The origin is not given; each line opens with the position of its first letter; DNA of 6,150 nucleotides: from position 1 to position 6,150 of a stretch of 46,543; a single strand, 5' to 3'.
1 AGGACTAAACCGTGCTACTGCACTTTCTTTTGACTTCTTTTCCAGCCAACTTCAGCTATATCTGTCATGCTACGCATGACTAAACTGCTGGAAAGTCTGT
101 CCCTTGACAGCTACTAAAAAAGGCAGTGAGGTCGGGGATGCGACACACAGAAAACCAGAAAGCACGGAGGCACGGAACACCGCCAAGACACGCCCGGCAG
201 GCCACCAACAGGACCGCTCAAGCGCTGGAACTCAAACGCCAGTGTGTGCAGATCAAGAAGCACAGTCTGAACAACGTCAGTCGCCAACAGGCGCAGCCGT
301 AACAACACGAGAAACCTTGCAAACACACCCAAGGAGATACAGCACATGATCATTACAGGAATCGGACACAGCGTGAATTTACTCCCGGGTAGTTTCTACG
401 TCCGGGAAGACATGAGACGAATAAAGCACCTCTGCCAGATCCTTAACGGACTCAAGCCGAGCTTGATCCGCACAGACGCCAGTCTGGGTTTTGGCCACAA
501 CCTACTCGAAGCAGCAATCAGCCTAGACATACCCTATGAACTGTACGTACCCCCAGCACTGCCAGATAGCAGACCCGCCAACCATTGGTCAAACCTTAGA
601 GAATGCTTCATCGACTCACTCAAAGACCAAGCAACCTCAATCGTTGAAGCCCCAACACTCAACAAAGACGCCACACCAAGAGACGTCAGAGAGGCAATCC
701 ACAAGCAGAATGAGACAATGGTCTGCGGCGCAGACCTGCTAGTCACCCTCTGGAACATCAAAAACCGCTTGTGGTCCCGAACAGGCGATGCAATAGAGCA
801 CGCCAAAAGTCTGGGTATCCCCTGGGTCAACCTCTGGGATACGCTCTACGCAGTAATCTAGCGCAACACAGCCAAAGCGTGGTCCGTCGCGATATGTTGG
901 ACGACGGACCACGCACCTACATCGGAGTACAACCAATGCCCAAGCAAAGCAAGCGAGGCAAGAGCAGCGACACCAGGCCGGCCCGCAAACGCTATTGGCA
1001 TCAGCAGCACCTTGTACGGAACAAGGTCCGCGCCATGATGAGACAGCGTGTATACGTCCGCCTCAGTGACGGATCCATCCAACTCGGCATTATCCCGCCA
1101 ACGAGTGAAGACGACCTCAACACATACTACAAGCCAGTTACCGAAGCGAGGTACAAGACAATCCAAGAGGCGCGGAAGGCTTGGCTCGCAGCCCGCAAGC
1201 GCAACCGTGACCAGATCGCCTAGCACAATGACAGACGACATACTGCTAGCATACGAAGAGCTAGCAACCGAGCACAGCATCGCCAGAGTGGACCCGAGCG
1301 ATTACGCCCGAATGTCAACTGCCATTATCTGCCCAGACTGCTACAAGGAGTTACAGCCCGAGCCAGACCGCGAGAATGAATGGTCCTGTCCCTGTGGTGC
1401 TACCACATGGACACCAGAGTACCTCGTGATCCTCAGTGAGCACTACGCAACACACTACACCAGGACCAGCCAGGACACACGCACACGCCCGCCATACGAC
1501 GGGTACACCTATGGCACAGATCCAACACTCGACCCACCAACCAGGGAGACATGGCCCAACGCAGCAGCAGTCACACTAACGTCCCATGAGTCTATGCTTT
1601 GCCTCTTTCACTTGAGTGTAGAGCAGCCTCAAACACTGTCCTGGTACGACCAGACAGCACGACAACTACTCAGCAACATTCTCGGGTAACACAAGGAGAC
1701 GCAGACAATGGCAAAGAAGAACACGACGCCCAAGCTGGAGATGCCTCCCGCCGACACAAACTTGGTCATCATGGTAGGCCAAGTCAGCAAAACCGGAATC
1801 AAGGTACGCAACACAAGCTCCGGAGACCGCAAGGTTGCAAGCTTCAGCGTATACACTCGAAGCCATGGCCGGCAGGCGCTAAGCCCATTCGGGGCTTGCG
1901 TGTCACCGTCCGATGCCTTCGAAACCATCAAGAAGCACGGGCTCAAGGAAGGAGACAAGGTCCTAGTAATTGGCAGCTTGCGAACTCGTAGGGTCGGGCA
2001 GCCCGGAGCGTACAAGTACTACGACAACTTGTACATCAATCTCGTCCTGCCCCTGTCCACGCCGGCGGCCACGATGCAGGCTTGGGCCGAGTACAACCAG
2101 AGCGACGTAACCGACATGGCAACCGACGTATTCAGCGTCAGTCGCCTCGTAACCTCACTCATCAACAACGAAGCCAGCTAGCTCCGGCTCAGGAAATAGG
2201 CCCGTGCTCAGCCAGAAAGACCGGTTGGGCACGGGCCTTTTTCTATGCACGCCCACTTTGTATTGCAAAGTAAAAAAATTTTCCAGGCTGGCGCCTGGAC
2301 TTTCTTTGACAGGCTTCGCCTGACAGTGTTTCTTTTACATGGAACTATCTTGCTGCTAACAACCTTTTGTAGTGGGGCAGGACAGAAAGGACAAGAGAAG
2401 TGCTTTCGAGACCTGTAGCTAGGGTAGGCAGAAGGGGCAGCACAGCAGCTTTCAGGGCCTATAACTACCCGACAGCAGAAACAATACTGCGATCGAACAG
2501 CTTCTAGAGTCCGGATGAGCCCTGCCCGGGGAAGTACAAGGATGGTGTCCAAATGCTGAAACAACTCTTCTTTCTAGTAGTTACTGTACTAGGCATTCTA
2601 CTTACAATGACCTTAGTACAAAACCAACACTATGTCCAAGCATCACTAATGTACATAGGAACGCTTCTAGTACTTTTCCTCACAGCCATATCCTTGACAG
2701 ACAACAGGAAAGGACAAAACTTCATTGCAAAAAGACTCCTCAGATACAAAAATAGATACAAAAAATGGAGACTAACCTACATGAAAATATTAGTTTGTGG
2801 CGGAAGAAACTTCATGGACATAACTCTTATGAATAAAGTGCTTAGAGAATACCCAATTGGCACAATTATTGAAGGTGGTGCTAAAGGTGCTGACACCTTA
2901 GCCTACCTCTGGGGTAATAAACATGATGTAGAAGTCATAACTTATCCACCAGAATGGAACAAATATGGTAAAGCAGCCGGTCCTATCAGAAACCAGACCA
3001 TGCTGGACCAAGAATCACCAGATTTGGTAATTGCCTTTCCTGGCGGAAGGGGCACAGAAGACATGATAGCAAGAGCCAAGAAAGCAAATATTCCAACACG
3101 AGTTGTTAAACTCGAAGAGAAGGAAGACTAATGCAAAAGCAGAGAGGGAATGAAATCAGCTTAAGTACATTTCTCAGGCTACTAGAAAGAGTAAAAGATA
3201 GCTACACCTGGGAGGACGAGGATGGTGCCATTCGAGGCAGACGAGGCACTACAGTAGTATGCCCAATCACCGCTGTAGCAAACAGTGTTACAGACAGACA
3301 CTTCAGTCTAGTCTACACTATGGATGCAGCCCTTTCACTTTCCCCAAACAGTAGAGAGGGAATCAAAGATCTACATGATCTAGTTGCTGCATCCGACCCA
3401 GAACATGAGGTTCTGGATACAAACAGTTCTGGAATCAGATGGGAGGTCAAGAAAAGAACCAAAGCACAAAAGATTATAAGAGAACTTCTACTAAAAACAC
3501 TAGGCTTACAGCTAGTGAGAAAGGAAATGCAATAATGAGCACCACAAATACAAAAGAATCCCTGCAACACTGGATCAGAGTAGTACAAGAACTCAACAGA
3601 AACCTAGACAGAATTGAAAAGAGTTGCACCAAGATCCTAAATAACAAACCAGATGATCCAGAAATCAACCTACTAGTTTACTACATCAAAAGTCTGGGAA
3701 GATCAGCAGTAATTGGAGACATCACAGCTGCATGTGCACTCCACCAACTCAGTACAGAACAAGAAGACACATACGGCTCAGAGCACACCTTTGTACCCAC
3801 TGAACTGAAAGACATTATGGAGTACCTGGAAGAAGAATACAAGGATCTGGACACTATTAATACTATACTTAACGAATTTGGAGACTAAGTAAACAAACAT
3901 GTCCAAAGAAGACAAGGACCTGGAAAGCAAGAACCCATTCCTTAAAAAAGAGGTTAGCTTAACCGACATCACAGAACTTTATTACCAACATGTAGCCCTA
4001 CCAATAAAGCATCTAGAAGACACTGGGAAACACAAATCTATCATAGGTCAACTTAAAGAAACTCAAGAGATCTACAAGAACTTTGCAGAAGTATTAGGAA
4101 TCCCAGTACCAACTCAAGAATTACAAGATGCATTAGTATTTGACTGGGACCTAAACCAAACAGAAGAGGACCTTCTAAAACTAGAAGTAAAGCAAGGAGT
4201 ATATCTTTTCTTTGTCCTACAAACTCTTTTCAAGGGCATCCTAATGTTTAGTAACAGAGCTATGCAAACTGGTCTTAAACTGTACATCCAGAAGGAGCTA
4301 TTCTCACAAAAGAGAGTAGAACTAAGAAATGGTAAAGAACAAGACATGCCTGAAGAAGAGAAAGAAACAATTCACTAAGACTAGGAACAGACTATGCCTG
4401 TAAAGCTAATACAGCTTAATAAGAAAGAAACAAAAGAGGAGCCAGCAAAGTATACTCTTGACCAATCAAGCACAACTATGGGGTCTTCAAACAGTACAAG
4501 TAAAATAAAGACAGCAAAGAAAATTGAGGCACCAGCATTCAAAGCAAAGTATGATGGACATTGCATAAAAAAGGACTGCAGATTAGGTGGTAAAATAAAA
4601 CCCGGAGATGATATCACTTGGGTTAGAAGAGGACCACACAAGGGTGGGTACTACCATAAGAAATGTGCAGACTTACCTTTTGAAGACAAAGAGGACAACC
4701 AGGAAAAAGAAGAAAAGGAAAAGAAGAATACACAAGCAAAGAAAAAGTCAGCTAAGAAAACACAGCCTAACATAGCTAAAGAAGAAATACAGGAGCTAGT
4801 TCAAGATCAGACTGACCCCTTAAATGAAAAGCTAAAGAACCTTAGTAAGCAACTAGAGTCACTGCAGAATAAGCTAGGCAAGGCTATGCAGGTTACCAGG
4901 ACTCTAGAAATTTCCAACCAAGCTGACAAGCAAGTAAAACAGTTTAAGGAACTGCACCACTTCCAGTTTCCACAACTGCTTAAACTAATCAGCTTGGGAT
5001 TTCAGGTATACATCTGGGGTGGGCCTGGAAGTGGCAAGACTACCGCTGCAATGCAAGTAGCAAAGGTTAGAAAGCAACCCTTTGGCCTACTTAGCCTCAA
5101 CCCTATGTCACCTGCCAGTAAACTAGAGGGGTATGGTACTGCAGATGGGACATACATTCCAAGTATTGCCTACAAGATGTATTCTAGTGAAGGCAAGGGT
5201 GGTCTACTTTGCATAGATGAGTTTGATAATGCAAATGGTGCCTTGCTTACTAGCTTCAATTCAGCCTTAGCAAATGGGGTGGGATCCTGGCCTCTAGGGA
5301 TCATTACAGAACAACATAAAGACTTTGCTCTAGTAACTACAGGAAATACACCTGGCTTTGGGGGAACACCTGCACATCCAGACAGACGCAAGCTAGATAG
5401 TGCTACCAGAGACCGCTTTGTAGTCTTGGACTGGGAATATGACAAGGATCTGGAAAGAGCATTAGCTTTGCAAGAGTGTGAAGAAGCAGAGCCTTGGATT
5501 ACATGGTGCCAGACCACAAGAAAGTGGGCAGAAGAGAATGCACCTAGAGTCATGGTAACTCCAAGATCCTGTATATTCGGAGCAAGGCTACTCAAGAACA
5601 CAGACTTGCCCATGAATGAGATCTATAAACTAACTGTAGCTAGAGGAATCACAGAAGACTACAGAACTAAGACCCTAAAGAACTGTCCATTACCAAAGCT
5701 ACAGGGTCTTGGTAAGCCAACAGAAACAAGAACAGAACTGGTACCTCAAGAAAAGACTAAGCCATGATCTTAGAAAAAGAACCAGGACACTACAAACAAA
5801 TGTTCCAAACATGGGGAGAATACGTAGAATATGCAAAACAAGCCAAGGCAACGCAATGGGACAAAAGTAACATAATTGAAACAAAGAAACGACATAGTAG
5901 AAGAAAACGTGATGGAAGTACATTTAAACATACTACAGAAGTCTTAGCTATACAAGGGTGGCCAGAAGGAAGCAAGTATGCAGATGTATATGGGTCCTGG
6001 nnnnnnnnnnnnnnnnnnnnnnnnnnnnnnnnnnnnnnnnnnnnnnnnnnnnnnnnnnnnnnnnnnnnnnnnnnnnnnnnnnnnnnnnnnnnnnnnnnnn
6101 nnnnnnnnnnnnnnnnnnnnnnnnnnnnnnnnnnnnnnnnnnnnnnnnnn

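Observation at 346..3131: Two different SLOG-superfamily proteins open the early arm, one with an unusual two-TM membrane tether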

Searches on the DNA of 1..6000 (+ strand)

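Call 6: search_dna_similar(query=window:1-6000:+, collection=phages, mode=near)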
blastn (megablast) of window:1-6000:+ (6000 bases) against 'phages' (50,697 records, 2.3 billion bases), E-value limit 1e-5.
No match.
